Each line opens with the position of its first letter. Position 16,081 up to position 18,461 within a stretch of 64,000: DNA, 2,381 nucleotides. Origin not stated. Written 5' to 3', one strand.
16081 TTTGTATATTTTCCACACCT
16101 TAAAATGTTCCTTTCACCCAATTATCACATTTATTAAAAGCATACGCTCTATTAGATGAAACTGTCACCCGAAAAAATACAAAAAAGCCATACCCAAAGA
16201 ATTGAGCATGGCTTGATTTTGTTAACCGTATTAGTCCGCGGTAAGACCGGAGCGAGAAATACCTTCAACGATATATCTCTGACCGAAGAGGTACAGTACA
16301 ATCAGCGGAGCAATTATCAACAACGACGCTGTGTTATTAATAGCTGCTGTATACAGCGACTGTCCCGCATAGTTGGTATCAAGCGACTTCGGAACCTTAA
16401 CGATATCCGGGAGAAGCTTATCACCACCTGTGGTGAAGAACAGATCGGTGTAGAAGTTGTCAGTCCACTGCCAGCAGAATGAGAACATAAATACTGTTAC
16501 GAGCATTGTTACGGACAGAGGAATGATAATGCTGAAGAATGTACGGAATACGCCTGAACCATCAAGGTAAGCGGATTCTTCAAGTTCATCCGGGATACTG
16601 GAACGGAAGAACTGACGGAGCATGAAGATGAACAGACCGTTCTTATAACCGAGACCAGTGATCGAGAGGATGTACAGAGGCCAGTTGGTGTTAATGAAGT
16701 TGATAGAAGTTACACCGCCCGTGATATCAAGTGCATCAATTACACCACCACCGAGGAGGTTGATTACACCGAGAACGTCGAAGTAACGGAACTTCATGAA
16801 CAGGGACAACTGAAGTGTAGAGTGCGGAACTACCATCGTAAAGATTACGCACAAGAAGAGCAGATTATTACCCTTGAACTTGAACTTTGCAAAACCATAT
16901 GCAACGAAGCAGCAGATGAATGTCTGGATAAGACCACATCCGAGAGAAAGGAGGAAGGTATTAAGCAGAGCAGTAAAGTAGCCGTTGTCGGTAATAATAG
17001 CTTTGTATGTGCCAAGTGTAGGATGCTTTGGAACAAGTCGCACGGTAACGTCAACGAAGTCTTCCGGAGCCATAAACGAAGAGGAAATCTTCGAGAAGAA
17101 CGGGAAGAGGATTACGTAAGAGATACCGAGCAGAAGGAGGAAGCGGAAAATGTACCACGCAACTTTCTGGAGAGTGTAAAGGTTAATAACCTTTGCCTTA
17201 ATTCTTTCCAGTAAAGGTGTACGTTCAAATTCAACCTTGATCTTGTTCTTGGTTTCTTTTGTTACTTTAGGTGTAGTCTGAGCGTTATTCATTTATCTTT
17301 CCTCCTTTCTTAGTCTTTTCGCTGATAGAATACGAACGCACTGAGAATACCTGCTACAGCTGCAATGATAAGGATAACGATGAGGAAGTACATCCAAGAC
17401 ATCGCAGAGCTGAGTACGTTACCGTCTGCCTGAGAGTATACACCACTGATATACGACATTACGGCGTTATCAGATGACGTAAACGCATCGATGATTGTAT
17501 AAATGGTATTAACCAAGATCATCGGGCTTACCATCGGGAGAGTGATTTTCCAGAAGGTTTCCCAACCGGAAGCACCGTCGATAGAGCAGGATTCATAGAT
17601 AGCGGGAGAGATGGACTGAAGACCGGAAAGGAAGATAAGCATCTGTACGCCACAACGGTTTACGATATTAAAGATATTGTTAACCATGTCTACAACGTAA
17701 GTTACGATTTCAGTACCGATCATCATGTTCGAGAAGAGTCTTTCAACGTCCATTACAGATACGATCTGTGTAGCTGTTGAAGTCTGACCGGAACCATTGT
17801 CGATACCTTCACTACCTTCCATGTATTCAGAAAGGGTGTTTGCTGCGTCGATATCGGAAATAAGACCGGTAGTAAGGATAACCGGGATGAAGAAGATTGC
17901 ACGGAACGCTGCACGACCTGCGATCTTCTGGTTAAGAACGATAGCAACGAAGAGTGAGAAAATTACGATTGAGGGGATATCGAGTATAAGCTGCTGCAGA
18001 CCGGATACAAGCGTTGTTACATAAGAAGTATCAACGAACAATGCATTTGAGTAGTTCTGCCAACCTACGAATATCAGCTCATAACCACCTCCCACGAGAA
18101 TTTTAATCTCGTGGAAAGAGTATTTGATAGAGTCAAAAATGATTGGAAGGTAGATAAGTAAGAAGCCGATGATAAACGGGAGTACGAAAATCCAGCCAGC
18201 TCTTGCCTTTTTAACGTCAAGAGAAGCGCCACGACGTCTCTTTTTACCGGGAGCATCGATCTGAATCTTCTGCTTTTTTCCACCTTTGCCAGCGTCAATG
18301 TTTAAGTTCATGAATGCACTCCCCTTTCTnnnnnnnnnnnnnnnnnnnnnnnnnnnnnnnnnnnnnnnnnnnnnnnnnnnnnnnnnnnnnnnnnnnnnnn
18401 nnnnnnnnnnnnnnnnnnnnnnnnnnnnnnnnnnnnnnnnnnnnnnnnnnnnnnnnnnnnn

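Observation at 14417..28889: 14-kb glycan-uptake locus with two ABC permease pairs and three large non-transporter proteins, but no enzyme, ATPase or regulator I can recognise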

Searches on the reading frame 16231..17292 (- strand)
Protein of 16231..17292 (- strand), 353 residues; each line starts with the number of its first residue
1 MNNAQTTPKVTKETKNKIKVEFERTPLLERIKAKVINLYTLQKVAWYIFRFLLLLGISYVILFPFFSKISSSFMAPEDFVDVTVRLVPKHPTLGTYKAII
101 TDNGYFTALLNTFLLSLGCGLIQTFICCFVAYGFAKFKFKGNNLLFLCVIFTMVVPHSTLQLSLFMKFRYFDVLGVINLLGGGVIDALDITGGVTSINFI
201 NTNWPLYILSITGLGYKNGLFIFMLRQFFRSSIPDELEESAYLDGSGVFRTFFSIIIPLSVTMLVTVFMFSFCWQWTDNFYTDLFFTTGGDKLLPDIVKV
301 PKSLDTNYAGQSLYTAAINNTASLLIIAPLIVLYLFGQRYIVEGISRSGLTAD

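Call 3: search_protein_families(library=pfam, proteins=[window:16231-17292:-], max_evalue=0.01)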
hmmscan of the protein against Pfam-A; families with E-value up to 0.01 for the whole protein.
window:16231-17292:- (353 aa): 1 family
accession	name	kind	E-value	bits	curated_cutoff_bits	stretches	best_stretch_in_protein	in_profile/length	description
PF00528.27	BPD_transp_1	-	9.8e-14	51.9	26.4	1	131-337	9-174/184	Binding-protein-dependent transport system inner membrane component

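Call 5: search_protein_families(library=ncbifam, proteins=[window:16231-17292:-], max_evalue=0.01)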
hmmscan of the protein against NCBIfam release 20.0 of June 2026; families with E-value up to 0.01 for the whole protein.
window:16231-17292:- (353 aa): 11 families
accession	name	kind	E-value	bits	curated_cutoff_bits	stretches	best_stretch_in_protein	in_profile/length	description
NF008210.0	PRK10973.1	equivalog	1e-17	64.8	297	2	222-346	159-277/281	sn-glycerol-3-phosphate ABC transporter permease UgpE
NF040932.1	ABC_arch_GlcU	equivalog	1.1e-14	54.8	340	2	224-349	150-268/272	glucose ABC transporter permease GlcU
NF008231.0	PRK10998.1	equivalog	9.9e-13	48.3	261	1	108-349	84-293/296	maltose ABC transporter permease MalG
NF040839.1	tungstate_WtpB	equivalog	1.6e-08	34.5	340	1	87-272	24-190/251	tungstate ABC transporter permease WtpB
TIGR01581.1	Mo_ABC_porter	hypoth_equivalog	3.7e-07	29.9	210.3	1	97-176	11-90/225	ABC transporter permease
NF007047.0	PRK09500.1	equivalog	6e-05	22.8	326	1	92-180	43-132/257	spermidine/putrescine ABC transporter permease PotC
NF008232.0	PRK10999.1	equivalog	6.3e-05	21.9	392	1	211-293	382-460/520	maltose ABC transporter permease MalF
TIGR02139.1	permease_CysT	equivalog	9.1e-05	22.2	246.1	0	92-164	35-107/265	sulfate ABC transporter permease subunit CysT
TIGR02141.1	modB_ABC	equivalog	0.00013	21.7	182.6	0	229-273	102-146/208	molybdate ABC transporter permease subunit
NF007852.0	PRK10561.1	equivalog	0.00024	21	335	1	229-340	180-287/295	sn-glycerol-3-phosphate ABC transporter permease UgpA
NF006939.0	PRK09421.1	equivalog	0.0041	16.6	262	0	119-273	22-159/230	molybdate ABC transporter permease subunit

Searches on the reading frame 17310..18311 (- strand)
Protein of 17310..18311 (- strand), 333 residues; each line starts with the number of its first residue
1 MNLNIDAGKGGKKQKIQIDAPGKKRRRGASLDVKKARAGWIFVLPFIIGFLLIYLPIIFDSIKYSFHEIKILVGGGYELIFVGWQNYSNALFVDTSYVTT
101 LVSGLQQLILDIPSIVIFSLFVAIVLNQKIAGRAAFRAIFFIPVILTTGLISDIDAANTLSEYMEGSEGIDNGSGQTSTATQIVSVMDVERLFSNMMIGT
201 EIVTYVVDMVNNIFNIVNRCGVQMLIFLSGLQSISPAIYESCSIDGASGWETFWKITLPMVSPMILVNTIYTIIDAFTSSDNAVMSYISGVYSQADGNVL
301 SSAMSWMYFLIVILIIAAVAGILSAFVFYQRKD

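Call 3: search_protein_families(library=pfam, proteins=[window:17310-18311:-], max_evalue=0.01)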
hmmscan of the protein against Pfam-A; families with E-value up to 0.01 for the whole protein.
window:17310-18311:- (333 aa): 1 family
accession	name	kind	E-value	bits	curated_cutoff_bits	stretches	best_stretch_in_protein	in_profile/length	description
PF00528.27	BPD_transp_1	-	3.5e-10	40.3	26.4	1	224-330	69-176/184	Binding-protein-dependent transport system inner membrane component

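Call 5: search_protein_families(library=ncbifam, proteins=[window:17310-18311:-], max_evalue=0.01)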
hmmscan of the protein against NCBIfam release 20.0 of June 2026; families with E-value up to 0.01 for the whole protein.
window:17310-18311:- (333 aa): 6 families
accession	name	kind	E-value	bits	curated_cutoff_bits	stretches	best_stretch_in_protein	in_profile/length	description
NF007852.0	PRK10561.1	equivalog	3.1e-09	37.1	335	1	218-284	168-238/295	sn-glycerol-3-phosphate ABC transporter permease UgpA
NF040932.1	ABC_arch_GlcU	equivalog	1e-06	28.6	340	1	212-277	141-202/272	glucose ABC transporter permease GlcU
TIGR01581.1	Mo_ABC_porter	hypoth_equivalog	2.9e-05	23.6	210.3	1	228-275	123-170/225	ABC transporter permease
NF008232.0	PRK10999.1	equivalog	2.9e-05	23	392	1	224-263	390-431/520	maltose ABC transporter permease MalF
NF008231.0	PRK10998.1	equivalog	7.5e-05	22.4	261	1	224-280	174-230/296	maltose ABC transporter permease MalG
TIGR00969.1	3a0106s02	subfamily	0.00092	18.7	240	1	232-273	167-208/272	sulfate ABC transporter permease subunit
